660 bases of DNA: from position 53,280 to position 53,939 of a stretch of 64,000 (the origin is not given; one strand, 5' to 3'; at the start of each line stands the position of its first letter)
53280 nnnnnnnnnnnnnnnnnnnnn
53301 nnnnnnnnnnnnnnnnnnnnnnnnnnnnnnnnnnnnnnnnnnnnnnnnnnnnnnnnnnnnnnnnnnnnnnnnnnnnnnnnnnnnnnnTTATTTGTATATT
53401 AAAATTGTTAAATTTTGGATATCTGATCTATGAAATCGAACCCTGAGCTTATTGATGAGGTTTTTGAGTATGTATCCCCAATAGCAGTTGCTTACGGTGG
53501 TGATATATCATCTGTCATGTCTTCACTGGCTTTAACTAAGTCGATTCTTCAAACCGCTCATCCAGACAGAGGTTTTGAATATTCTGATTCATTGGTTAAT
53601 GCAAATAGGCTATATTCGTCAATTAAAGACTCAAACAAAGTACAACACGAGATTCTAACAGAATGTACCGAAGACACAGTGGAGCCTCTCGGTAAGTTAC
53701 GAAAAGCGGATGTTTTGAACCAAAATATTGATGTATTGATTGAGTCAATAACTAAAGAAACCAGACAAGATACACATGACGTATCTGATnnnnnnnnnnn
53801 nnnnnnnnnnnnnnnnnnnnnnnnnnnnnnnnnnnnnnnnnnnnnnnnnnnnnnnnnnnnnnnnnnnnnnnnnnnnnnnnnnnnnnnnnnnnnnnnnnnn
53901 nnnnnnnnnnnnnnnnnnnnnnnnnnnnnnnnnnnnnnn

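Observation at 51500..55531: A 4-kb non-ribosomal insert between fusA and tuf: IS element plus a three-gene cassette rich in acidic residues and of unknown function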

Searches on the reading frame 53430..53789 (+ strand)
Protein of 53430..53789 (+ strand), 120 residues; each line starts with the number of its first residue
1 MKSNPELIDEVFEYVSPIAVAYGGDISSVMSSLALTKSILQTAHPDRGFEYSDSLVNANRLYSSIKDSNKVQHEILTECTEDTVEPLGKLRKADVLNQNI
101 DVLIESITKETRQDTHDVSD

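Call 76: predict_structure(alignment_id=A6)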
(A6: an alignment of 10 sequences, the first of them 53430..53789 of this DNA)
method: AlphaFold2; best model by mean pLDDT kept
length: 120 residues; sequences in the alignment: 10
mean_pLDDT: 86.2   pTM: 0.62
mean pLDDT of the five models: 86.2, 84.6, 84.0, 81.8, 78.2
residues with pLDDT >= 90: 64; 70-90: 45; 50-70: 11; < 50: 0
segments of 3 or more residues with pLDDT < 50: none
pLDDT, mean of each block of 10 residues (from residue 1): 79 90 90 91 73 90 92 91 82 92 91 72
secondary structure, 60 per line:
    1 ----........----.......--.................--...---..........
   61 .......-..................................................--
elements in order: H5-12 H17-23 H26-42 H51-67 H69-118

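Call 88: search_protein_families(library=pfam, alignment_id=A5, max_evalue=10)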
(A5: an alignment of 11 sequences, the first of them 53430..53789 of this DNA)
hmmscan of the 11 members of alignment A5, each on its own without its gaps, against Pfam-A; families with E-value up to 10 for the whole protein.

A. member 1, window:53430-53789:+ (120 aa): 0 families

B. families by the number of members that match (of 11 scanned): 3 families
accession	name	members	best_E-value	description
PF05837.17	CENP-H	1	0.029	Centromere protein H (CENP-H)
PF00226.36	DnaJ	1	0.052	DnaJ domain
PF08579.17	RPM2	1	0.06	Mitochondrial ribonuclease P subunit (RPM2)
